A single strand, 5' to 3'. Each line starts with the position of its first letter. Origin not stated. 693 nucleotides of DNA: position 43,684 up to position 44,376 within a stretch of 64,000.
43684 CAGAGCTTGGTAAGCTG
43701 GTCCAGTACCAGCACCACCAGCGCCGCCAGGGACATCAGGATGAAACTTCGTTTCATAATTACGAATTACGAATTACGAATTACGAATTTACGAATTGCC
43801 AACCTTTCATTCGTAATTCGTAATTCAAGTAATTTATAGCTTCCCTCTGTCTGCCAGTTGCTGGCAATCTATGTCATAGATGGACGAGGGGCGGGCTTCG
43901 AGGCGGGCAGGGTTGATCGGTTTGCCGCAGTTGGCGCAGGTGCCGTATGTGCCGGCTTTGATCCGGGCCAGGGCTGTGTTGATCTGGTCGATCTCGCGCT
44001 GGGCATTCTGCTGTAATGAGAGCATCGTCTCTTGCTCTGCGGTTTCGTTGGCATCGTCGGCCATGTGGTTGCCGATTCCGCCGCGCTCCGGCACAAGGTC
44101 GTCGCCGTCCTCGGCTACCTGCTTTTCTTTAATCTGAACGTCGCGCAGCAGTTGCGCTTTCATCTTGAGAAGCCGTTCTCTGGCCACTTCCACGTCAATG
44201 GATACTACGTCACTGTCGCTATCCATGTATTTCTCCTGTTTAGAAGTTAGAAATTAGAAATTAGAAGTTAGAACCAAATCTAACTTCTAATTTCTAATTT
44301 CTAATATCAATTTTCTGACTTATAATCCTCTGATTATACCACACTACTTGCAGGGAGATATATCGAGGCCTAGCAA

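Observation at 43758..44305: A vocabulary of different tandem-heptamer hairpins sharing one architecture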

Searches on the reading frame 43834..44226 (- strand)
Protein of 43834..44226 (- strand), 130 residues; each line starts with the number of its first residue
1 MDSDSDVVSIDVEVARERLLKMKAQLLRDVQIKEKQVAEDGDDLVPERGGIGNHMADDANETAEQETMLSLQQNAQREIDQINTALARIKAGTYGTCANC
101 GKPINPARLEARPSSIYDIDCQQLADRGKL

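Call 10: search_protein_families(library=pfam, proteins=[window:43834-44226:-])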
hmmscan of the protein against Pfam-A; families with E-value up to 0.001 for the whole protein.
window:43834-44226:- (130 aa): 1 family
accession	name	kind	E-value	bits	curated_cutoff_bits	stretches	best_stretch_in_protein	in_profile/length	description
PF01258.23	zf-dskA_traR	-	1.9e-10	41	24.9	1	92-124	1-33/36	Prokaryotic dksA/traR C4-type zinc finger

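Call 11: find_encoding_contigs(protein=window:43834-44226:-, flank=10000, max_places=10)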
Protein window:43834-44226:- (130 aa): 1 contig read that carries it; 1 place shown.
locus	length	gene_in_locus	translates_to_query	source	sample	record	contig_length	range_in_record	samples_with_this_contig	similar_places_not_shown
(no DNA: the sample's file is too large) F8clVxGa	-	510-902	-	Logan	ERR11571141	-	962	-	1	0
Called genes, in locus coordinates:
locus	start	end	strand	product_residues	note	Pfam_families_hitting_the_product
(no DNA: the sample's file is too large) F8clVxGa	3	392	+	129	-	?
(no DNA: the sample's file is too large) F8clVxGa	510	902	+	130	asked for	PF01258:zf-dskA_traR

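Call 21: find_homologous_proteins(query=window:43834-44226:-)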
Query window:43834-44226:- (130 aa): 228 proteins with E <= 0.001 among 257 candidates; the best 120 are listed.
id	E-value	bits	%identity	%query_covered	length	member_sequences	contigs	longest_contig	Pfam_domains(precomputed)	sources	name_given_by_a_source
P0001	2.2e-77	275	100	100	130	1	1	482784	PF01258.24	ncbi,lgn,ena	-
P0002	1.6e-76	272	99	100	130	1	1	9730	PF01258.24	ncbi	-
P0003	9.0e-76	270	98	100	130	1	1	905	PF01258.24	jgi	jgi:RNA polymerase-binding protein DksA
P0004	1.3e-72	260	94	100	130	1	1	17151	PF01258.24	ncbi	-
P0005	4.5e-72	258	92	100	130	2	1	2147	PF01258.24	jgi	-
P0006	4.7e-66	238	85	100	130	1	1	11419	PF01258.24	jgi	jgi:DnaK suppressor protein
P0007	5.1e-66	238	87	100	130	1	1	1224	PF01258.24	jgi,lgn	jgi:RNA polymerase-binding protein DksA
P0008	5.1e-66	238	85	100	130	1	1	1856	PF01258.24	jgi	jgi:DnaK suppressor protein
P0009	1.2e-64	234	84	100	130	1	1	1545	PF01258.24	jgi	jgi:RNA polymerase-binding protein DksA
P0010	1.5e-64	234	83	100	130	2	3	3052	PF01258.24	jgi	-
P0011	5.1e-64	232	83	100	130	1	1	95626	PF01258.24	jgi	jgi:RNA polymerase-binding protein DksA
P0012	5.9e-64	232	82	100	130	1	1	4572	PF01258.24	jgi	-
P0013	1.1e-63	231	82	100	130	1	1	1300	PF01258.24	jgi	jgi:RNA polymerase-binding protein DksA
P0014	2.4e-63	230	81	100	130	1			PF01258.24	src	-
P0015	4.1e-63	229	80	100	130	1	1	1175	PF01258.24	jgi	jgi:RNA polymerase-binding transcription factor DksA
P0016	5.3e-63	229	81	100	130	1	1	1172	PF01258.24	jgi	jgi:RNA polymerase-binding protein DksA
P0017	6.3e-63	228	82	100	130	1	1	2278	PF01258.24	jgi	-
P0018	2.3e-62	226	81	100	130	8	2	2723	PF01258.24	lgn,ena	-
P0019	4.4e-62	226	81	100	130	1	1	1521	PF01258.24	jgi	-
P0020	8.5e-61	221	78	98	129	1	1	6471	PF01258.24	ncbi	-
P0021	5.1e-59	216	75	100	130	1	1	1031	PF01258.24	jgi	jgi:DnaK suppressor protein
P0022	3.2e-58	213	74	100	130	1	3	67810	PF01258.24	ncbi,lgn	ncbi:MAG: TraR/DksA C4-type zinc finger protein [Chloroflexota bacterium]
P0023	3.4e-57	210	74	98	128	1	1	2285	PF01258.24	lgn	-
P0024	5.9e-57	209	80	88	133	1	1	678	PF01258.24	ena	-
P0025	5.0e-56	206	71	99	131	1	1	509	PF01258.24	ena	-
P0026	1.0e-55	205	73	99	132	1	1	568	PF01258.24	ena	-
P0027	1.2e-55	205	73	99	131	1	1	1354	PF01258.24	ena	-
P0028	1.3e-55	205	72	98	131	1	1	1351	PF01258.24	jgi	jgi:DnaK suppressor protein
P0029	1.7e-55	204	71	99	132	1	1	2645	PF01258.24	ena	-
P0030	2.4e-55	204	73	94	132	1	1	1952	PF01258.24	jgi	jgi:RNA polymerase-binding protein DksA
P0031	3.7e-55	203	72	98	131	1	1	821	PF01258.24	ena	-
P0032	8.1e-55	202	69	95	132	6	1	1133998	PF01258.24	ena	-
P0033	1.3e-54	201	73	98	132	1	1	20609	PF01258.24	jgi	jgi:DnaK suppressor protein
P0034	1.4e-54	201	71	97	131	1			PF01258.24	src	-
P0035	4.3e-54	200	71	99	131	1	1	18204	PF01258.24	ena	-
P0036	4.9e-54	200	71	99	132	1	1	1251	PF01258.24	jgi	jgi:DnaK suppressor protein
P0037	1.3e-53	198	68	99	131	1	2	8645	PF01258.24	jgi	jgi:DnaK suppressor protein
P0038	1.5e-53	198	69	100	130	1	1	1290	PF01258.24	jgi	jgi:RNA polymerase-binding transcription factor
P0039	4.0e-53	197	68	99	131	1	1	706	PF01258.24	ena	-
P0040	5.4e-53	196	71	99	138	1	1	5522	PF01258.24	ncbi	-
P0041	1.2e-52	195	70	98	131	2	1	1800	PF01258.24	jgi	jgi:DnaK suppressor protein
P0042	1.3e-52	195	68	99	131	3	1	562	PF01258.24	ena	-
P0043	2.7e-52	194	74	93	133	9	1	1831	PF01258.24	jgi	jgi:RNA polymerase-binding transcription factor DksA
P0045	4.3e-52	193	67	99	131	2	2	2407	PF01258.24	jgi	jgi:RNA polymerase-binding transcription factor DksA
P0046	4.3e-52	193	67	99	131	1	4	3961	PF01258.24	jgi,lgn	jgi:RNA polymerase-binding transcription factor DksA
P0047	4.5e-52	193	67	99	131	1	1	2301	PF01258.24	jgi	jgi:DnaK suppressor protein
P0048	4.8e-52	193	67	99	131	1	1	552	PF01258.24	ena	-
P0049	5.1e-52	193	67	99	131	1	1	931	PF01258.24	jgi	jgi:DnaK suppressor protein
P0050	5.3e-52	193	67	99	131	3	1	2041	PF01258.24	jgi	jgi:DnaK suppressor protein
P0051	8.7e-52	192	67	99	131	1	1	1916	PF01258.24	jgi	jgi:DnaK suppressor protein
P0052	1.2e-51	192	67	99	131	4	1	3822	PF01258.24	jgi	jgi:DnaK suppressor protein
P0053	1.7e-51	191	67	99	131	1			PF01258.24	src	-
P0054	2.1e-51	191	67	99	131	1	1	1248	PF01258.24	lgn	-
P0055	2.5e-51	191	72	95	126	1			PF01258.24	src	-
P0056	3.1e-51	191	67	99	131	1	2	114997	PF01258.24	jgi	jgi:RNA polymerase-binding protein DksA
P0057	3.7e-51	190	67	99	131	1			PF01258.24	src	-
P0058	4.3e-51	190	67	95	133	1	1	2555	PF01258.24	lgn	-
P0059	4.5e-51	190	68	96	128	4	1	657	PF01258.24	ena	-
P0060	5.1e-51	190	67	99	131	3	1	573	PF01258.24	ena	-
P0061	5.7e-51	190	69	98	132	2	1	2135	PF01258.24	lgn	-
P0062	9.1e-51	189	66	99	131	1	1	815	PF01258.24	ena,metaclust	metaclust:\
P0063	1.1e-50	189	67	98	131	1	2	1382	PF01258.24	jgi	jgi:DnaK suppressor protein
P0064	1.3e-50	189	68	98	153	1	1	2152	PF01258.24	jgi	jgi:RNA polymerase-binding transcription factor DksA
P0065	2.0e-50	188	67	96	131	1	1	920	PF01258.24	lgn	-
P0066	2.3e-50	188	67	96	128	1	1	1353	PF01258.24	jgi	jgi:RNA polymerase-binding transcription factor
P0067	2.3e-50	188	66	96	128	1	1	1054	PF01258.24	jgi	jgi:DnaK suppressor protein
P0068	2.8e-50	187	66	100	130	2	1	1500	PF01258.24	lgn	-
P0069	3.1e-50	187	64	99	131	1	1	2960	PF01258.24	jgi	jgi:DnaK suppressor protein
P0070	4.0e-50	187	66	98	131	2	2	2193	PF01258.24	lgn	-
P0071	4.2e-50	187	66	98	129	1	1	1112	PF01258.24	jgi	jgi:RNA polymerase-binding transcription factor DksA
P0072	5.1e-50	187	67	96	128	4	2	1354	PF01258.24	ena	-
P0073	5.8e-50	186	66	96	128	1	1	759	PF01258.24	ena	-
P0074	7.3e-50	186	68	98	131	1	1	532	PF01258.24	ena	-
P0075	7.7e-50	186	66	96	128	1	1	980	PF01258.24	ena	-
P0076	8.3e-50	186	64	100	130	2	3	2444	PF01258.24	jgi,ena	-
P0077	9.2e-50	186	67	100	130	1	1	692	PF01258.24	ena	-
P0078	1.0e-49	186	66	96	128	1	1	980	PF01258.24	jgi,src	-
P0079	1.5e-49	185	74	88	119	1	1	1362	PF01258.24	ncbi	-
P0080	1.7e-49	185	64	99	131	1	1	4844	PF01258.24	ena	-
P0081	2.0e-49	185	67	96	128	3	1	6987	PF01258.24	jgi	jgi:DnaK suppressor protein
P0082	2.0e-49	185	64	99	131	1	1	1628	PF01258.24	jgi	jgi:DnaK suppressor protein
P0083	2.7e-49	184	66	100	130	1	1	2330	PF01258.24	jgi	jgi:RNA polymerase-binding transcription factor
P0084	3.5e-49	184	66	94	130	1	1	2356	PF01258.24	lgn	-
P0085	3.6e-49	184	64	99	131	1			PF01258.24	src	-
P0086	4.1e-49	184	66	98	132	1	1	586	PF01258.24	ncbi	-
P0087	5.4e-49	183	63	99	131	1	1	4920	PF01258.24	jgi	jgi:DnaK suppressor protein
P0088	5.6e-49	183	64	99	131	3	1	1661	PF01258.24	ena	-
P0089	6.0e-49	183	68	94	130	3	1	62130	PF01258.24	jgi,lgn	jgi:RNA polymerase-binding protein DksA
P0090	7.8e-49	183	63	99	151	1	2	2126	PF01258.24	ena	-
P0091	7.8e-49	183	66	96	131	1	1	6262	PF01258.24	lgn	-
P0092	9.5e-49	183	64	99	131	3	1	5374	PF01258.24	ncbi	-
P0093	1.2e-48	182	63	98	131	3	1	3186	PF01258.24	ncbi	-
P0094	1.5e-48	182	62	100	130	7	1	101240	PF01258.24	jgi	jgi:RNA polymerase-binding protein DksA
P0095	1.5e-48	182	64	100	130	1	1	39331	PF01258.24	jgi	jgi:DnaK suppressor protein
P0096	1.5e-48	182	64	99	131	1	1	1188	PF01258.24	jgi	-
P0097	1.5e-48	182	64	99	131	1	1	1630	PF01258.24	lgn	-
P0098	1.8e-48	182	65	99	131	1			PF01258.24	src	-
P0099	1.9e-48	182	64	99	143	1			PF01258.24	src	-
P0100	2.1e-48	181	63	100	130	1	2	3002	PF01258.24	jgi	jgi:DnaK suppressor protein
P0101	2.4e-48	181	64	99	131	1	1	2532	PF01258.24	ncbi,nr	ncbi:MAG TPA: TraR/DksA C4-type zinc finger protein [Chloroflexia bacterium]|nr:TraR/DksA C4-type zi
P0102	3.0e-48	181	62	100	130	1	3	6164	PF01258.24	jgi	jgi:DnaK suppressor protein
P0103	3.1e-48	181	65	99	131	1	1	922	PF01258.24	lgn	-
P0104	3.2e-48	181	64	99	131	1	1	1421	PF01258.24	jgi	jgi:RNA polymerase-binding protein DksA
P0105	3.5e-48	181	68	93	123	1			PF01258.24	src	-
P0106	4.8e-48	180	62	98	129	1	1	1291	PF01258.24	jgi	jgi:RNA polymerase-binding protein DksA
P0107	5.5e-48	180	65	99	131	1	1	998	PF01258.24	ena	-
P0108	8.8e-48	179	65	98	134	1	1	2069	PF01258.24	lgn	-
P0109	8.8e-48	179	64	99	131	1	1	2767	PF01258.24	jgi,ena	jgi:RNA polymerase-binding protein DksA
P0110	9.0e-48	179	60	99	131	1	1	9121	PF01258.24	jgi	jgi:DnaK suppressor protein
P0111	1.7e-47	179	64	99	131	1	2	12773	PF01258.24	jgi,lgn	jgi:DnaK suppressor protein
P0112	1.8e-47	178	64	99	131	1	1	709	PF01258.24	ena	-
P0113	1.9e-47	178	64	99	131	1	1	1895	PF01258.24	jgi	jgi:RNA polymerase-binding protein DksA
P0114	1.9e-47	178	63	98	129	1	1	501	PF01258.24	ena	-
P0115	2.0e-47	178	64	98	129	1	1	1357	PF01258.24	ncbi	-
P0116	2.2e-47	178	64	99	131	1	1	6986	PF01258.24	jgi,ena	jgi:RNA polymerase-binding protein DksA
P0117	2.8e-47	178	67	92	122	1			PF01258.24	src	-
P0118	2.8e-47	178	66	95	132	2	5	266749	PF01258.24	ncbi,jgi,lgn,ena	jgi:DnaK suppressor protein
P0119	3.2e-47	178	63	99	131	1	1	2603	PF01258.24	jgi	jgi:RNA polymerase-binding protein DksA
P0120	6.9e-47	177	71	88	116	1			PF01258.24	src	-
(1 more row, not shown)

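Call 22: find_encoding_contigs(protein=P0002, flank=10000, max_places=3)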
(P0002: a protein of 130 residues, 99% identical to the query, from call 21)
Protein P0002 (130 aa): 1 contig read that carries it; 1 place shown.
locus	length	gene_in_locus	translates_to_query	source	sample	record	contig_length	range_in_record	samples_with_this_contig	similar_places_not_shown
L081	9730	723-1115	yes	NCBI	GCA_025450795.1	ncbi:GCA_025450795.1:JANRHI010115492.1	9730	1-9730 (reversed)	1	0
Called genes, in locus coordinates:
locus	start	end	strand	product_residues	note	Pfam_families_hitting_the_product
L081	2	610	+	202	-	?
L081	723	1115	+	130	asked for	PF01258:zf-dskA_traR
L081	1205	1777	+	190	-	PF01252:Peptidase_A8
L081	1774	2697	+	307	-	PF01479:S4, PF00849:PseudoU_synth_2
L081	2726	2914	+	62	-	-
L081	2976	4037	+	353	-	-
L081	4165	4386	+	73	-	-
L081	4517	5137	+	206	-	PF00857:Isochorismatase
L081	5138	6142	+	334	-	PF01073:3Beta_HSD (weak), PF01370:Epimerase, PF02719:Polysacc_synt_2 (faint), PF04321:RmlD_sub_bind, PF16363:GDP_Man_Dehyd, PF07993:NAD_binding_4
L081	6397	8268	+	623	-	PF17128:DUF5107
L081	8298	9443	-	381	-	-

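Call 23: find_encoding_contigs(protein=P0004, flank=10000, max_places=3)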
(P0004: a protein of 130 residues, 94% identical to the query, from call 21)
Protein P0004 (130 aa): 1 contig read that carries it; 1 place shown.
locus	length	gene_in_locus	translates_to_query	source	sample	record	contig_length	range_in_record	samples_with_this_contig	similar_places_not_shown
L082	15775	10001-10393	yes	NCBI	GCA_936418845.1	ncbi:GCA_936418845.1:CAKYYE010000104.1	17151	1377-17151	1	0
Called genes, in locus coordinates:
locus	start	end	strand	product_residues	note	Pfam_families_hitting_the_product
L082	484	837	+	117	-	PF04232:SpoVS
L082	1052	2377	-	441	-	-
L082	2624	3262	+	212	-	-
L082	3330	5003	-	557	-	-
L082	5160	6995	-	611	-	PF06609:TRI12, PF07690:MFS_1, PF00083:Sugar_tr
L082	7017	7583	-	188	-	PF01047:MarR, PF12802:MarR_2, PF12840:HTH_20 (faint), PF13463:HTH_27, PF25213:HVO_A0261_N (weak), PF01325:Fe_dep_repress (weak)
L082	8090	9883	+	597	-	PF00704:Glyco_hydro_18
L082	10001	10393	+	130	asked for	PF01258:zf-dskA_traR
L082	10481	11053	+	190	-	PF01252:Peptidase_A8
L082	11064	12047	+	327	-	PF01479:S4, PF00849:PseudoU_synth_2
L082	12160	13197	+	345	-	PF00515:TPR_1, PF07719:TPR_2 (weak), PF13181:TPR_8 (faint), PF13414:TPR_11, PF13432:TPR_16, PF13431:TPR_17 (weak), PF13384:HTH_23 (weak), PF13565:HTH_32 (weak), +5 more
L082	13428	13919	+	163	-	PF13358:DDE_3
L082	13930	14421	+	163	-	PF00515:TPR_1 (faint), PF07719:TPR_2 (faint), PF13181:TPR_8 (faint), PF13371:TPR_9 (faint), PF13414:TPR_11 (faint), PF13431:TPR_17 (faint), PF14559:TPR_19 (faint), PF13432:TPR_16 (weak), +4 more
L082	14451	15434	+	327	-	PF01073:3Beta_HSD (weak), PF01370:Epimerase, PF02719:Polysacc_synt_2 (faint), PF04321:RmlD_sub_bind, PF16363:GDP_Man_Dehyd, PF07993:NAD_binding_4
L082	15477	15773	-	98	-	?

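Call 24: find_encoding_contigs(protein=P0011, flank=10000, max_places=3)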
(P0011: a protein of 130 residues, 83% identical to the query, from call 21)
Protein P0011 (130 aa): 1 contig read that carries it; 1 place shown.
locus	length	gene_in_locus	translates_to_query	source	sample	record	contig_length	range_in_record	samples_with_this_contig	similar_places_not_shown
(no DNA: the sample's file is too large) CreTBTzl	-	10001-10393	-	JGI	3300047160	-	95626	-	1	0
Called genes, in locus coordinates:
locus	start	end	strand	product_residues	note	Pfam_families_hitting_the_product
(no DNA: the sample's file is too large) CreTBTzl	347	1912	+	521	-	PF12072:RNase_Y_N, PF00013:KH_1, PF01966:HD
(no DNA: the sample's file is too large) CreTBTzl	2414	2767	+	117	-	PF04232:SpoVS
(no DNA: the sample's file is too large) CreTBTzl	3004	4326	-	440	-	-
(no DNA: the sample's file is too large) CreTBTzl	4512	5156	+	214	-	-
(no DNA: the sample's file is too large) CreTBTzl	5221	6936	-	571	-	PF06609:TRI12, PF07690:MFS_1, PF00083:Sugar_tr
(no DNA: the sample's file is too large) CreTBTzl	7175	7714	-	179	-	PF22381:Staph_reg_Sar_Rot (weak), PF01047:MarR, PF12802:MarR_2, PF13463:HTH_27, PF25213:HVO_A0261_N (weak), PF01325:Fe_dep_repress (weak), PF12840:HTH_20 (faint)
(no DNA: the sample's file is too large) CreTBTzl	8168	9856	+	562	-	PF00704:Glyco_hydro_18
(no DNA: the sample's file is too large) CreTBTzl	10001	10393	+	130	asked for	PF01258:zf-dskA_traR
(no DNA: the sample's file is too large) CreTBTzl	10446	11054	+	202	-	PF01252:Peptidase_A8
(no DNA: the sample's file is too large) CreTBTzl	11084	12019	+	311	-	PF01479:S4, PF00849:PseudoU_synth_2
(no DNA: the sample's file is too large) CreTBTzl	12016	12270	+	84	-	PF07927:HicA_toxin (weak)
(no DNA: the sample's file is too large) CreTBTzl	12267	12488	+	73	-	PF15919:HicB_lk_antitox (weak)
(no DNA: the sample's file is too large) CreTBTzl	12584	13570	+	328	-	PF01073:3Beta_HSD, PF01370:Epimerase, PF02719:Polysacc_synt_2 (faint), PF04321:RmlD_sub_bind, PF16363:GDP_Man_Dehyd, PF07993:NAD_binding_4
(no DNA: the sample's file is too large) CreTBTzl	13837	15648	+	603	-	PF17128:DUF5107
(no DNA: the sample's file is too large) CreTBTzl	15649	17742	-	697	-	PF00150:Cellulase (weak), PF02449:Glyco_hydro_42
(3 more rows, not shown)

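Call 34: find_encoding_contigs(protein=P0006, flank=10000, max_places=2)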
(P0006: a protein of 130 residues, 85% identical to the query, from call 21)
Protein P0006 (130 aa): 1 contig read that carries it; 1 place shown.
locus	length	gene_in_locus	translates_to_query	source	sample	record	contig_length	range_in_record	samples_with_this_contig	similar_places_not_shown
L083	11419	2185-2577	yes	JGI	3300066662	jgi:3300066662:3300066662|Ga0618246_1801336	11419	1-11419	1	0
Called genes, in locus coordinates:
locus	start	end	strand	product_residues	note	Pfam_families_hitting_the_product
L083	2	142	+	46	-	?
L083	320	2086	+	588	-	PF00704:Glyco_hydro_18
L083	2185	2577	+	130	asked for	PF01258:zf-dskA_traR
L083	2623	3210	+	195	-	PF01252:Peptidase_A8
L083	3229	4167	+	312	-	PF01479:S4, PF00849:PseudoU_synth_2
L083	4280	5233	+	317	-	-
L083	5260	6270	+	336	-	PF01073:3Beta_HSD, PF01370:Epimerase, PF02719:Polysacc_synt_2 (faint), PF04321:RmlD_sub_bind, PF16363:GDP_Man_Dehyd, PF07993:NAD_binding_4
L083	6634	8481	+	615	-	PF17128:DUF5107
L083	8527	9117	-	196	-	-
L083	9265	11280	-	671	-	PF13473:Cupredoxin_1, PF00127:Copper-bind, PF00150:Cellulase (weak), PF02449:Glyco_hydro_42 (weak)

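Call 35: find_encoding_contigs(protein=P0020, flank=10000, max_places=2)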
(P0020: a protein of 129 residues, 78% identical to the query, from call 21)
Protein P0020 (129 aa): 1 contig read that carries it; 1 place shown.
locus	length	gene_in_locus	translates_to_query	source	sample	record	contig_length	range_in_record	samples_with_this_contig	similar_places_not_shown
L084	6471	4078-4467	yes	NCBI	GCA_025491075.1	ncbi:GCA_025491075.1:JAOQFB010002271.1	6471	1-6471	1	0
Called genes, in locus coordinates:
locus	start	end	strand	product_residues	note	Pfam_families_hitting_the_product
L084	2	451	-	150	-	?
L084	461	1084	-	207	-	PF10557:Cullin_Nedd8 (faint), PF01047:MarR, PF12802:MarR_2, PF13463:HTH_27 (weak), PF25213:HVO_A0261_N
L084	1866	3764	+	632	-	PF00704:Glyco_hydro_18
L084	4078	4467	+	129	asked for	PF01258:zf-dskA_traR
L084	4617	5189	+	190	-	PF01252:Peptidase_A8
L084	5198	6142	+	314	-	PF01479:S4, PF00849:PseudoU_synth_2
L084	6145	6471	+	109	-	?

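Call 36: find_encoding_contigs(protein=P0022, flank=10000, max_places=3)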
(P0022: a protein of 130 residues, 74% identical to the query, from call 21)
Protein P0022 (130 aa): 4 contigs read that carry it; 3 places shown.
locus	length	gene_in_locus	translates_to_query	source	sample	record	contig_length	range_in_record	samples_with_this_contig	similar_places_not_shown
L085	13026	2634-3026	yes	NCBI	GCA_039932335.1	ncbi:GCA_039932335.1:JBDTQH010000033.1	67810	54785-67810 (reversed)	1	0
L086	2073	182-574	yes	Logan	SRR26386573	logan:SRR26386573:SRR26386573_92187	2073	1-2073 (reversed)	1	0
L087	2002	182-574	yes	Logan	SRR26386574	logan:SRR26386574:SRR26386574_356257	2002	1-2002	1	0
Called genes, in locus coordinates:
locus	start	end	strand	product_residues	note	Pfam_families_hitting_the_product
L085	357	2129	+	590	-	PF00704:Glyco_hydro_18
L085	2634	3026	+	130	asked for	PF01258:zf-dskA_traR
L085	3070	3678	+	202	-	PF01252:Peptidase_A8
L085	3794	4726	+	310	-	PF00849:PseudoU_synth_2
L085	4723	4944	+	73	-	PF15919:HicB_lk_antitox (weak), PF21748:UPF0150 (weak)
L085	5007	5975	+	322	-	PF01073:3Beta_HSD, PF01370:Epimerase, PF02719:Polysacc_synt_2 (faint), PF04321:RmlD_sub_bind, PF16363:GDP_Man_Dehyd, PF07993:NAD_binding_4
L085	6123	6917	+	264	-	-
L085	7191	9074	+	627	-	PF17128:DUF5107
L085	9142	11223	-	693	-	PF13473:Cupredoxin_1, PF00127:Copper-bind, PF00150:Cellulase (weak), PF02449:Glyco_hydro_42 (faint)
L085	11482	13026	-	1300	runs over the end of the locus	PF00912:Transgly, PF00905:Transpeptidase, PF17957:Big_7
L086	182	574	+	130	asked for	PF01258:zf-dskA_traR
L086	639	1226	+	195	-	PF01252:Peptidase_A8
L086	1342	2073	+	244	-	?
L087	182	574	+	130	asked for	PF01258:zf-dskA_traR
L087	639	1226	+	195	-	PF01252:Peptidase_A8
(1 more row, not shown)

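Call 39: find_related_loci(query=window:43834-44226:-, collection=metagenome_contigs, flank=4000)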
Query window:43834-44226:- (130 aa) in metagenome_contigs; peptide patterns used: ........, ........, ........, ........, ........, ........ (x = any residue, [..] = any of these).
240 stretches matched a pattern; 32 encode a relative of the query (tblastn E <= 1e-3); 32 distinct loci.
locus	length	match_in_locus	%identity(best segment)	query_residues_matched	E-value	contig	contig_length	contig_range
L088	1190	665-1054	81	1-130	2e-76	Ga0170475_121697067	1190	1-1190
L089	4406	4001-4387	64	2-130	6e-56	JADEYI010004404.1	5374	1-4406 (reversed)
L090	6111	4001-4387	62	2-130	4e-55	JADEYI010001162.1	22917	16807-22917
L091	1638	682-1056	67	6-130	6e-56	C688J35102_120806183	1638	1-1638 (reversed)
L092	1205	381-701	74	24-130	3e-57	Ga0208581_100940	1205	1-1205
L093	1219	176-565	65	1-130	4e-56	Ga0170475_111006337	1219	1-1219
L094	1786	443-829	60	2-130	2e-52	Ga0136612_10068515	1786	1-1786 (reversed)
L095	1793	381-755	61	6-130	4e-52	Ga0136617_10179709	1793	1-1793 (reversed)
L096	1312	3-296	76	33-130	9e-51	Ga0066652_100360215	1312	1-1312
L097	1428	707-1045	52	11-123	3e-38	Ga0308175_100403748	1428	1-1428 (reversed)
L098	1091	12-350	51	11-123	1e-35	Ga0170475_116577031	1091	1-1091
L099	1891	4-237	69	53-130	1e-34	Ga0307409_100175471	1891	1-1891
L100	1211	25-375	40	8-123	6e-24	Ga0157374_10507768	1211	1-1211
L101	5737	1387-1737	38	8-123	3e-21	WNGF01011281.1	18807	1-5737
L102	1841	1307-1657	38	8-123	5e-21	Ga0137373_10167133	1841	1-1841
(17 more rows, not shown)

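Call 47: list_cluster_members(proteins=[window:43834-44226:-, window:44344-46134:-, window:43167-43757:-, window:42185-43120:-, window:47350-49173:+, window:34640-36982:+, window:26125-28161:+, window:17192-19021:-])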
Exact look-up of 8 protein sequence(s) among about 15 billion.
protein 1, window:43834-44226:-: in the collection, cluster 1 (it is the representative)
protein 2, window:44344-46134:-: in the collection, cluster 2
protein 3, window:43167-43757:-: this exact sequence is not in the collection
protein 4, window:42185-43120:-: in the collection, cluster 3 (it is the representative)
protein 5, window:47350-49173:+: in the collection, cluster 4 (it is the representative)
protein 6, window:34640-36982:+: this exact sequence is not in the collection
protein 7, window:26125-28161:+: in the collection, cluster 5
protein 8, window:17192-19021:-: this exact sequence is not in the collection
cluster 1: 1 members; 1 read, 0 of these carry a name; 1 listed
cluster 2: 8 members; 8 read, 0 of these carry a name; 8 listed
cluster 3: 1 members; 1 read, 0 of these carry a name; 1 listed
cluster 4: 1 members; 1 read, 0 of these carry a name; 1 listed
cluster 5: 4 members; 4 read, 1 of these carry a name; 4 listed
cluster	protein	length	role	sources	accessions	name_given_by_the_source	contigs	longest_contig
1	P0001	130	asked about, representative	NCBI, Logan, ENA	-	-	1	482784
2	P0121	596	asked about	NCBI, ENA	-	-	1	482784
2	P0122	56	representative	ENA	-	-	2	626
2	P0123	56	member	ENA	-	-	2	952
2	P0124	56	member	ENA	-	-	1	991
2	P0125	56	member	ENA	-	-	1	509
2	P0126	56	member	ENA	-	-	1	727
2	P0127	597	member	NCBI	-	-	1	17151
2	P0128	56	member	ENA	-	-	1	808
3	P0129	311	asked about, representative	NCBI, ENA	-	-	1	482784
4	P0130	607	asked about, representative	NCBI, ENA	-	-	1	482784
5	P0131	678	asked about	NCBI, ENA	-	-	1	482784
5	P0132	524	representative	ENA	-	-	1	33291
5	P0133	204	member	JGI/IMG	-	hypothetical protein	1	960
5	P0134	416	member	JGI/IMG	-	-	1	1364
